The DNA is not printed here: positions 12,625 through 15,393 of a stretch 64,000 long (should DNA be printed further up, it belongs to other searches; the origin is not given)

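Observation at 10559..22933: A lipoyl-E2 and a fused E1 alpha-beta dehydrogenase lead a nine-gene sugar-phosphate operon under a divergent GntR regulator, with no E3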

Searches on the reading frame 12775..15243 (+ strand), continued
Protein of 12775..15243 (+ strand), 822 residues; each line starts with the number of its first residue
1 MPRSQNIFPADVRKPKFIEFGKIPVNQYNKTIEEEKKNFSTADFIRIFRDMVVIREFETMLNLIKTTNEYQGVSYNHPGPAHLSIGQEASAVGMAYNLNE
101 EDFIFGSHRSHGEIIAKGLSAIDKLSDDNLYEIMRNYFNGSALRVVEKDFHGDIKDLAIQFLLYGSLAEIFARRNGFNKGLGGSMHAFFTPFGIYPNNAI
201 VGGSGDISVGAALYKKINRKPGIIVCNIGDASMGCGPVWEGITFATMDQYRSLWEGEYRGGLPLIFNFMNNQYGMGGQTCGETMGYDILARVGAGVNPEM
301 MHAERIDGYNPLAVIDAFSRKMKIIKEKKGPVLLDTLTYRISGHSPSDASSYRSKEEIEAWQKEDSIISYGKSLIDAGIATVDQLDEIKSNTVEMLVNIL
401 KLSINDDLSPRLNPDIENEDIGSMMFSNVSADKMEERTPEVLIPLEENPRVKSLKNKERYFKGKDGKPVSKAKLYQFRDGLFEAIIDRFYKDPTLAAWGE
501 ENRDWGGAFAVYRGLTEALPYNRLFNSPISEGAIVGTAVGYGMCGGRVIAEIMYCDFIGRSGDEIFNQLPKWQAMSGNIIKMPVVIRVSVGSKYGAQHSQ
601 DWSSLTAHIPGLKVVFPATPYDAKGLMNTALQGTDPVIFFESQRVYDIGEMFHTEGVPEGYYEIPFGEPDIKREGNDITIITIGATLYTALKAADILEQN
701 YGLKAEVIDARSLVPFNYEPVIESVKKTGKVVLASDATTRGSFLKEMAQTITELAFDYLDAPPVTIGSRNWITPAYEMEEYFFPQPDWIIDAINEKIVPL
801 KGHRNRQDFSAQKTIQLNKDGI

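Call 56: get_annotated_region(hit=H29, flank=3000)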
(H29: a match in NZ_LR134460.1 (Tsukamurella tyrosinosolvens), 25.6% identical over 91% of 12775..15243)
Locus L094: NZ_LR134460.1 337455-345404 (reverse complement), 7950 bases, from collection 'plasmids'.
description: Tsukamurella tyrosinosolvens strain NCTC13231 plasmid 18, complete sequence
organism: Tsukamurella tyrosinosolvens (NCBI taxid 57704)
taxonomy: Bacteria; Actinomycetota; Actinomycetes; Mycobacteriales; Tsukamurellaceae; Tsukamurella; Tsukamurella tyrosinosolvens
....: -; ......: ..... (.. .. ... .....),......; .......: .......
typing (MOB-suite, as given by PLSDB): non-mobilizable
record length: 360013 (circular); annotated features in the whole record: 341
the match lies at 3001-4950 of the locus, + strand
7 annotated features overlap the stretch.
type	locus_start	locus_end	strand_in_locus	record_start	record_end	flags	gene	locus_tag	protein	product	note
CDS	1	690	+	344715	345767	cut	-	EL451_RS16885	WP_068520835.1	alpha/beta hydrolase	-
CDS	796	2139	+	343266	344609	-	gdhA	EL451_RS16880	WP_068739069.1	NADP-specific glutamate dehydrogenase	GO:0006520 - amino acid metabolic process [Evidence IEA]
CDS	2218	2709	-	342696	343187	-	-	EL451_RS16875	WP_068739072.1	Lrp/AsnC family transcriptional regulator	-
CDS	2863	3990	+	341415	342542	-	pdhA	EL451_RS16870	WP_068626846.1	pyruvate dehydrogenase (acetyl-transferring) E1 component subunit alpha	GO:0006086 - acetyl-CoA biosynthetic process from pyruvate [Evidence IEA]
CDS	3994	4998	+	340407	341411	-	-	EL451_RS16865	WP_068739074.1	alpha-ketoacid dehydrogenase subunit beta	-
CDS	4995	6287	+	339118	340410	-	-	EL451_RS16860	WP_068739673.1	dihydrolipoamide acetyltransferase family protein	GO:0006096 - glycolytic process [Evidence IEA]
CDS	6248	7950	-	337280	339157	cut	-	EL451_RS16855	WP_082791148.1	neutral/alkaline non-lysosomal ceramidase N-terminal domain-containing protein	-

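Call 62: find_homologous_proteins(query=L084:12001-14466:+, max_evalue=1e-100)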
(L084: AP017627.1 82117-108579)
Query L084:12001-14466:+ (821 aa): 7998 proteins with E <= 1e-100 among 8000 candidates; the best 120 are listed.
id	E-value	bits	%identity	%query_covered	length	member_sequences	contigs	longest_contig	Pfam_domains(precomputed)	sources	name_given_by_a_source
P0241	0.0e+0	1852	100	100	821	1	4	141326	PF00676.26,PF02780.26,PF02779.30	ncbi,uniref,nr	ncbi:alpha-ketoacid dehydrogenase subunit alpha/beta [Oharaeibacter diazotrophicus]|uniref:2-oxoglut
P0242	0.0e+0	1802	97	100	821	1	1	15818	PF00676.26,PF02780.26,PF02779.30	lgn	-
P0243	0.0e+0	1576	84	100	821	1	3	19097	PF00676.26,PF02780.26,PF02779.30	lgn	-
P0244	0.0e+0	1569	84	100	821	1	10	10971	PF00676.26,PF02780.26,PF02779.30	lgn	-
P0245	0.0e+0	1547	82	100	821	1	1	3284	PF00676.26,PF02780.26,PF02779.30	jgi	jgi:2-oxoisovalerate dehydrogenase E1 component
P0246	0.0e+0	1538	81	100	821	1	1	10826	PF00676.26,PF02780.26,PF02779.30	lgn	-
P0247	0.0e+0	1525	81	100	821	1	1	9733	PF00676.26,PF02780.26,PF02779.30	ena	-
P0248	0.0e+0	1510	80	100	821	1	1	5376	PF00676.26,PF02780.26,PF02779.30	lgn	-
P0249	0.0e+0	1507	80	100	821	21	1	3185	PF00676.26,PF02780.26,PF02779.30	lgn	-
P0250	0.0e+0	1505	78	100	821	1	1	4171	PF00676.26,PF02780.26,PF02779.30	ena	-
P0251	0.0e+0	1498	79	100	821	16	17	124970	PF00676.26,PF02780.26,PF02779.30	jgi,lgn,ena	-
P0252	0.0e+0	1493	78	100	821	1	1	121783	PF00676.26,PF02780.26,PF02779.30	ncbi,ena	-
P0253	0.0e+0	1492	80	100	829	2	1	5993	PF00676.26,PF02780.26,PF02779.30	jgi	jgi:2-oxoisovalerate dehydrogenase E1 component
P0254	0.0e+0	1488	79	100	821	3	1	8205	PF00676.26,PF02780.26,PF02779.30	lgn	-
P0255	0.0e+0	1475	79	100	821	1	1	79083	PF00676.26,PF02780.26,PF02779.30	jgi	jgi:2-oxoisovalerate dehydrogenase E1 component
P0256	0.0e+0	1473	78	100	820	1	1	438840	PF00676.26,PF02780.26,PF02779.30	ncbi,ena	-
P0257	0.0e+0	1472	80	100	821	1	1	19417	PF00676.26,PF02780.26,PF02779.30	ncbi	-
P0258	0.0e+0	1465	79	100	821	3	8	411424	PF00676.26,PF02780.26,PF02779.30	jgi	jgi:2-oxoisovalerate dehydrogenase E1 component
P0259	0.0e+0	1462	78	100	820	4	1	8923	PF00676.26,PF02780.26,PF02779.30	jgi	jgi:2-oxoisovalerate dehydrogenase E1 component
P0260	0.0e+0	1460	78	100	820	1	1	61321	PF00676.26,PF02780.26,PF02779.30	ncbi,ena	-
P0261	0.0e+0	1457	77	100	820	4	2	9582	PF00676.26,PF02780.26,PF02779.30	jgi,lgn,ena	jgi:2-oxoisovalerate dehydrogenase E1 component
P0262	0.0e+0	1456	78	100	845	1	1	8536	PF00676.26,PF02780.26,PF02779.30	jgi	jgi:2-oxoisovalerate dehydrogenase E1 component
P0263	0.0e+0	1455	77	100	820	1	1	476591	PF00676.26,PF02780.26,PF02779.30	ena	-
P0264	0.0e+0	1442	77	100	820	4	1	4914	PF00676.26,PF02780.26,PF02779.30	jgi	jgi:2-oxoisovalerate dehydrogenase E1 component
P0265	0.0e+0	1428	78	100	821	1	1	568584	PF00676.26,PF02780.26,PF02779.30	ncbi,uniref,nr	ncbi:alpha-ketoacid dehydrogenase subunit alpha/beta [Methylobrevis albus]|uniref:2-oxoglutarate deh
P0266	0.0e+0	1420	76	100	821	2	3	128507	PF00676.26,PF02780.26,PF02779.30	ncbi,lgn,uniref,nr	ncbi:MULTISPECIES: thiamine pyrophosphate-dependent enzyme [unclassified Aureimonas]|uniref:alpha-ke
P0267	0.0e+0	1419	76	100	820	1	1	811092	PF00676.26,PF02780.26,PF02779.30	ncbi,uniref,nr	ncbi:pyruvate dehydrogenase E1 subunit beta [Aureimonas endophytica]|uniref:2-oxoglutarate dehydroge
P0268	0.0e+0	1416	78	100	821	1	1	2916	PF00676.26,PF02780.26,PF02779.30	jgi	jgi:2-oxoisovalerate dehydrogenase E1 component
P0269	0.0e+0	1415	78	100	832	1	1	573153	PF00676.26,PF02780.26,PF02779.30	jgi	jgi:2-oxoisovalerate dehydrogenase E1 component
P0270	0.0e+0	1403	75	100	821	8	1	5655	PF00676.26,PF02780.26,PF02779.30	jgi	jgi:2-oxoisovalerate dehydrogenase E1 component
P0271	0.0e+0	1401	76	100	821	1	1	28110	PF00676.26,PF02780.26,PF02779.30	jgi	-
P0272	0.0e+0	1401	76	100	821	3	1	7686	PF00676.26,PF02780.26,PF02779.30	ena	-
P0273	0.0e+0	1400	75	100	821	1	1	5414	PF00676.26,PF02780.26,PF02779.30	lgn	-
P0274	0.0e+0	1397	75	100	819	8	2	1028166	PF00676.26,PF02780.26,PF02779.30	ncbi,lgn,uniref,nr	ncbi:2-oxoisovalerate dehydrogenase E1 component [Kaistia hirudinis]|uniref:2-oxoglutarate dehydroge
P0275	0.0e+0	1392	75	100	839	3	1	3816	PF00676.26,PF02780.26,PF02779.30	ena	-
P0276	0.0e+0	1391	74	100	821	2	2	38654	PF00676.26,PF02780.26,PF02779.30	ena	-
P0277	0.0e+0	1391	75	100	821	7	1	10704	PF00676.26,PF02780.26,PF02779.30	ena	-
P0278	0.0e+0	1390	75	100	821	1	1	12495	PF00676.26,PF02780.26,PF02779.30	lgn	-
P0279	0.0e+0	1389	74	100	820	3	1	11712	PF00676.26,PF02780.26,PF02779.30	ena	-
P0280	0.0e+0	1387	74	100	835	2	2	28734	PF00676.26,PF02780.26,PF02779.30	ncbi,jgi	jgi:2-oxoisovalerate dehydrogenase E1 component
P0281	0.0e+0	1387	74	100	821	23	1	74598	PF00676.26,PF02780.26,PF02779.30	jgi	jgi:2-oxoisovalerate dehydrogenase E1 component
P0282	0.0e+0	1386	75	100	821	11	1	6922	PF00676.26,PF02780.26,PF02779.30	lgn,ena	-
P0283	0.0e+0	1386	75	100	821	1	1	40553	PF00676.26,PF02780.26,PF02779.30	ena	-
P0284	0.0e+0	1385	74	100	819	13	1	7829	PF00676.26,PF02780.26,PF02779.30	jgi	-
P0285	0.0e+0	1384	74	100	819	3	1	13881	PF00676.26,PF02780.26,PF02779.30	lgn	-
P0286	0.0e+0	1384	74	100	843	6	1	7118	PF00676.26,PF02780.26,PF02779.30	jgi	jgi:2-oxoisovalerate dehydrogenase E1 component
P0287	0.0e+0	1383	73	100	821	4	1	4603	PF00676.26,PF02780.26,PF02779.30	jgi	jgi:2-oxoisovalerate dehydrogenase E1 component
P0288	0.0e+0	1382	74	100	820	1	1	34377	PF00676.26,PF02780.26,PF02779.30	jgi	jgi:2-oxoisovalerate dehydrogenase E1 component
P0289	0.0e+0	1382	74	100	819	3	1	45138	PF00676.26,PF02780.26,PF02779.30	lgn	-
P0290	0.0e+0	1381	74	100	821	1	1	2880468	PF00676.26,PF02780.26,PF02779.30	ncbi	-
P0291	0.0e+0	1380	75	100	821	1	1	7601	PF00676.26,PF02780.26,PF02779.30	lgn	-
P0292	0.0e+0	1379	74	100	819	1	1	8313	PF00676.26,PF02780.26,PF02779.30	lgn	-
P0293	0.0e+0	1378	73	100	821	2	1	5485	PF00676.26,PF02780.26,PF02779.30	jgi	jgi:2-oxoisovalerate dehydrogenase E1 component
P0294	0.0e+0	1377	75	100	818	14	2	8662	PF00676.26,PF02780.26,PF02779.30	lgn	-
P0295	0.0e+0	1375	74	100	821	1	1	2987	PF00676.26,PF02780.26,PF02779.30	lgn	-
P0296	0.0e+0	1375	75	100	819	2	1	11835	PF00676.26,PF02780.26,PF02779.30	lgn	-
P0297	0.0e+0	1374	74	100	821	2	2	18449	PF00676.26,PF02780.26,PF02779.30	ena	-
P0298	0.0e+0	1373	74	100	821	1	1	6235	PF00676.26,PF02780.26,PF02779.30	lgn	-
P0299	0.0e+0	1373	74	100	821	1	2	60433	PF00676.26,PF02780.26,PF02779.30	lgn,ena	-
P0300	0.0e+0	1372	74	100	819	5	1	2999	PF00676.26,PF02780.26,PF02779.30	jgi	-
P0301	0.0e+0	1372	73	100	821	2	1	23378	PF00676.26,PF02780.26,PF02779.30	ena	-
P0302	0.0e+0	1371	75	100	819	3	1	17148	PF00676.26,PF02780.26,PF02779.30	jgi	-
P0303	0.0e+0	1371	73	100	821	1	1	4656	PF00676.26,PF02780.26,PF02779.30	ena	-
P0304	0.0e+0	1371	73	100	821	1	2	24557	PF00676.26,PF02780.26,PF02779.30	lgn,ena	-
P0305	0.0e+0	1371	74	100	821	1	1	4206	PF00676.26,PF02780.26,PF02779.30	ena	-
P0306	0.0e+0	1370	75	100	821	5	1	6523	PF00676.26,PF02780.26,PF02779.30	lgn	-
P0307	0.0e+0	1370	74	100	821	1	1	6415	PF00676.26,PF02780.26,PF02779.30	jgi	jgi:2-oxoisovalerate dehydrogenase E1 component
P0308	0.0e+0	1369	73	100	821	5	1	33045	PF00676.26,PF02780.26,PF02779.30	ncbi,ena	-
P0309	0.0e+0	1369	74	100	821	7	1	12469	PF00676.26,PF02780.26,PF02779.30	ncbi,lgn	-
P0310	0.0e+0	1368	73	100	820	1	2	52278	PF00676.26,PF02780.26,PF02779.30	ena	-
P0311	0.0e+0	1367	73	100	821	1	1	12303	PF00676.26,PF02780.26,PF02779.30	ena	-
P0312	0.0e+0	1367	73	100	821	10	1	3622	PF00676.26,PF02780.26,PF02779.30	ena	-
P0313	0.0e+0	1367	73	100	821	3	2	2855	PF00676.26,PF02780.26,PF02779.30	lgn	-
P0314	0.0e+0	1367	74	100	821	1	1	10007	PF00676.26,PF02780.26,PF02779.30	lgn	-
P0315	0.0e+0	1366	73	100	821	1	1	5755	PF00676.26,PF02780.26,PF02779.30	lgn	-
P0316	0.0e+0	1366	74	100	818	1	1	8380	PF00676.26,PF02780.26,PF02779.30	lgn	-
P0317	0.0e+0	1365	74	100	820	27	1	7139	PF00676.26,PF02780.26,PF02779.30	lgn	-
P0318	0.0e+0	1363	73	100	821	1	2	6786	PF00676.26,PF02780.26,PF02779.30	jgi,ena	jgi:2-oxoisovalerate dehydrogenase E1 component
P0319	0.0e+0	1363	73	100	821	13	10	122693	PF00676.26,PF02780.26,PF02779.30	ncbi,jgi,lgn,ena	jgi:2-oxoisovalerate dehydrogenase E1 component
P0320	0.0e+0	1363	74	100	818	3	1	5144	PF00676.26,PF02780.26,PF02779.30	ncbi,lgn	-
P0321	0.0e+0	1362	74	100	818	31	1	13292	PF00676.26,PF02780.26,PF02779.30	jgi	-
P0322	0.0e+0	1362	74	100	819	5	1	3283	PF00676.26,PF02780.26,PF02779.30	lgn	-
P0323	0.0e+0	1362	73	100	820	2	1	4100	PF00676.26,PF02780.26,PF02779.30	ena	-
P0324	0.0e+0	1361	73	100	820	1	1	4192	PF00676.26,PF02780.26,PF02779.30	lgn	-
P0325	0.0e+0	1360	72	100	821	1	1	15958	PF00676.26,PF02780.26,PF02779.30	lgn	-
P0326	0.0e+0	1359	72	100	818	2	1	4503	PF00676.26,PF02780.26,PF02779.30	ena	-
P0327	0.0e+0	1359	74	100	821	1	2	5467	PF00676.26,PF02780.26,PF02779.30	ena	-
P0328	0.0e+0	1358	75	100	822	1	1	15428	PF00676.26,PF02780.26,PF02779.30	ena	-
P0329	0.0e+0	1358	73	100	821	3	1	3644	PF00676.26,PF02780.26,PF02779.30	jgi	jgi:2-oxoisovalerate dehydrogenase E1 component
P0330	0.0e+0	1357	73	100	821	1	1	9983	PF00676.26,PF02780.26,PF02779.30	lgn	-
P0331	0.0e+0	1357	73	100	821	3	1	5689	PF00676.26,PF02780.26,PF02779.30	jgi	jgi:2-oxoisovalerate dehydrogenase E1 component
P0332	0.0e+0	1355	72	100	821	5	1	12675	PF00676.26,PF02780.26,PF02779.30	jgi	jgi:2-oxoisovalerate dehydrogenase E1 component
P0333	0.0e+0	1354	73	100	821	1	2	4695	PF00676.26,PF02780.26,PF02779.30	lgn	-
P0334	0.0e+0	1353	74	100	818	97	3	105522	PF00676.26,PF02780.26,PF02779.30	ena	-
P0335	0.0e+0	1353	73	100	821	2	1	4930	PF00676.26,PF02780.26,PF02779.30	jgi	-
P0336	0.0e+0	1351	73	100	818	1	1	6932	PF00676.26,PF02780.26,PF02779.30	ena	-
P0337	0.0e+0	1351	72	100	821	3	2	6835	PF00676.26,PF02780.26,PF02779.30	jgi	-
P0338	0.0e+0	1351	72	100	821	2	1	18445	PF00676.26,PF02780.26,PF02779.30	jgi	-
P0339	0.0e+0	1351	73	100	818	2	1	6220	PF00676.26,PF02780.26,PF02779.30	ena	-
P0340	0.0e+0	1349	73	100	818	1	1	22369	PF00676.26,PF02780.26,PF02779.30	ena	-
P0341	0.0e+0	1349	74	100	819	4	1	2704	PF00676.26,PF02780.26,PF02779.30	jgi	-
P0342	0.0e+0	1349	73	100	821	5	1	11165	PF00676.26,PF02780.26,PF02779.30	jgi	jgi:2-oxoisovalerate dehydrogenase E1 component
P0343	0.0e+0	1348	73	100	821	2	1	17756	PF00676.26,PF02780.26,PF02779.30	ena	-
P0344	0.0e+0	1348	73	100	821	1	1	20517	PF00676.26,PF02780.26,PF02779.30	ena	-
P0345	0.0e+0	1348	72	100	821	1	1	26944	PF00676.26,PF02780.26,PF02779.30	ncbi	-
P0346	0.0e+0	1347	74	100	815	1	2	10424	PF00676.26,PF02780.26,PF02779.30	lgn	-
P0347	0.0e+0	1347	72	100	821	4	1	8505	PF00676.26,PF02780.26,PF02779.30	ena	-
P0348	0.0e+0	1347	73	100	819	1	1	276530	PF00676.26,PF02780.26,PF02779.30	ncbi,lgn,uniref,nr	ncbi:MAG: dehydrogenase [Aestuariivirga sp.]|uniref:alpha-ketoacid dehydrogenase subunit alpha/beta 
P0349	0.0e+0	1346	72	100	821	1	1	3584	PF00676.26,PF02780.26,PF02779.30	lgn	-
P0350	0.0e+0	1346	73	100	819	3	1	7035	PF00676.26,PF02780.26,PF02779.30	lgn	-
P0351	0.0e+0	1346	72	100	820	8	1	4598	PF00676.26,PF02780.26,PF02779.30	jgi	jgi:2-oxoisovalerate dehydrogenase E1 component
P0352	0.0e+0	1345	71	100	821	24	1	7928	PF00676.26,PF02780.26,PF02779.30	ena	-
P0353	0.0e+0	1345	74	100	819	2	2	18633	PF00676.26,PF02780.26,PF02779.30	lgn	-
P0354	0.0e+0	1345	73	100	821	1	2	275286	PF00676.26,PF02780.26,PF02779.30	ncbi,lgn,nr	ncbi:MAG: dehydrogenase [Rhizobiales bacterium]|nr:dehydrogenase [Hyphomicrobiales bacterium] MBI367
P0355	0.0e+0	1343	72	100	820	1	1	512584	PF00676.26,PF02780.26,PF02779.30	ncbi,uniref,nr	ncbi:alpha-ketoacid dehydrogenase subunit alpha/beta [Pelagibacterium montanilacus]|uniref:alpha-ket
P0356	0.0e+0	1342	73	100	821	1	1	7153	PF00676.26,PF02780.26,PF02779.30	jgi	jgi:2-oxoisovalerate dehydrogenase E1 component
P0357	0.0e+0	1341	71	100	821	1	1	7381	PF00676.26,PF02780.26,PF02779.30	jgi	jgi:2-oxoisovalerate dehydrogenase E1 component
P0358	0.0e+0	1340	71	100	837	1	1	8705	PF00676.26,PF02780.26,PF02779.30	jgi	jgi:2-oxoisovalerate dehydrogenase E1 component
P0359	0.0e+0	1339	72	100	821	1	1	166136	PF00676.26,PF02780.26,PF02779.30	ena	-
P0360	0.0e+0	1339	71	100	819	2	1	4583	PF00676.26,PF02780.26,PF02779.30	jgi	jgi:2-oxoisovalerate dehydrogenase E1 component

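Call 63: find_encoding_contigs(protein=P0274, flank=9000, max_places=1)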
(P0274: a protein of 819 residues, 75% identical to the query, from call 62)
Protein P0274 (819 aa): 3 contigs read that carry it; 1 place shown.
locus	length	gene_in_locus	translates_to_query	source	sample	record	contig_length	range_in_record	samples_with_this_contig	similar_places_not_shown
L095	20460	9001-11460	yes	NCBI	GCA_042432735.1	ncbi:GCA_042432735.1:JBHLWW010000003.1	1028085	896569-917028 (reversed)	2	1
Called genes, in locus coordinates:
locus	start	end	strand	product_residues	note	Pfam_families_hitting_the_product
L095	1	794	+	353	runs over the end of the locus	PF00005:ABC_tran, PF13304:AAA_21 (faint), PF17850:CysA_C_terminal (weak), PF17912:OB_MalK, PF08402:TOBE_2 (weak)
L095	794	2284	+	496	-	PF00370:FGGY_N, PF02782:FGGY_C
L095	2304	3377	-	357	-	PF00356:LacI, PF00532:Peripla_BP_1, PF13407:Peripla_BP_4, PF13377:Peripla_BP_3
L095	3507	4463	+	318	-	PF02435:Glyco_hydro_68 (faint), PF00251:Glyco_hydro_32N, PF22847:Glyco_hydro_43_rel (faint)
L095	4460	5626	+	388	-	PF00144:Beta-lactamase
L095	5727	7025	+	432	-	-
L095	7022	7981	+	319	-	PF00528:BPD_transp_1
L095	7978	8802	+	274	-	PF00528:BPD_transp_1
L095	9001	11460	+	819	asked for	PF00676:E1_dh, PF02779:Transket_pyr, PF02780:Transketolase_C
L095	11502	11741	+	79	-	PF00364:Biotin_lipoyl, PF25919:BSH_CusB (weak)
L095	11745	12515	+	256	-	PF00561:Abhydrolase_1, PF12146:Hydrolase_4, PF00975:Thioesterase, PF12697:Abhydrolase_6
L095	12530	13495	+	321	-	PF04545:Sigma70_r4 (weak), PF13384:HTH_23, PF01381:HTH_3 (faint), PF12802:MarR_2 (weak), PF13412:HTH_24 (faint), PF04198:Sugar-bind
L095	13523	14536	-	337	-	PF02653:BPD_transp_2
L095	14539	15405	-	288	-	PF02653:BPD_transp_2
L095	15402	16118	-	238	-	PF00005:ABC_tran, PF13304:AAA_21 (faint)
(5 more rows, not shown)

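Call 64: find_encoding_contigs(protein=P0355, flank=9000, max_places=1)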
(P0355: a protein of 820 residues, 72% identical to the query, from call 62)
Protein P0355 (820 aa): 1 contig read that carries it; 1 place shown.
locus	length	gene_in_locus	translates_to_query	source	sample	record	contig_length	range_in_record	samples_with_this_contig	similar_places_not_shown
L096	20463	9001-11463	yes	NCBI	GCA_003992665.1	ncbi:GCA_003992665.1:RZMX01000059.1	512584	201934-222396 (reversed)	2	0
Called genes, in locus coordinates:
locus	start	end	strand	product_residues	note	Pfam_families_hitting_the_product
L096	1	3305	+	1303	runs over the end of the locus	PF01522:Polysacc_deac_1, PF13506:Glyco_transf_21, PF00535:Glycos_transf_2, PF10111:Glyco_tranf_2_2 (weak), PF13641:Glyco_tranf_2_3, PF01644:Chitin_synth_1 (weak), PF03142:Chitin_synth_2 (weak), PF13632:Glyco_trans_2_3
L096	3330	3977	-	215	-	PF00072:Response_reg, PF00196:GerE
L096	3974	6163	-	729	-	PF13581:HATPase_c_2 (weak), PF02518:HATPase_c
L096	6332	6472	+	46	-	-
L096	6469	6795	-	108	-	-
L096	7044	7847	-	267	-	PF00459:Inositol_P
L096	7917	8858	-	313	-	PF00294:PfkB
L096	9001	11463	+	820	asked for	PF00676:E1_dh, PF02779:Transket_pyr, PF02780:Transketolase_C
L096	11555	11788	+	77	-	PF00364:Biotin_lipoyl, PF25917:BSH_RND (weak), PF25919:BSH_CusB (weak)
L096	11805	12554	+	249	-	PF12146:Hydrolase_4, PF00561:Abhydrolase_1, PF12697:Abhydrolase_6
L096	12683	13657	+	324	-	PF04545:Sigma70_r4 (weak), PF04198:Sugar-bind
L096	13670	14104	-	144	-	-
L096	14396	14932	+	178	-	-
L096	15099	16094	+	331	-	PF00710:Asparaginase, PF17763:Asparaginase_C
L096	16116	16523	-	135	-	-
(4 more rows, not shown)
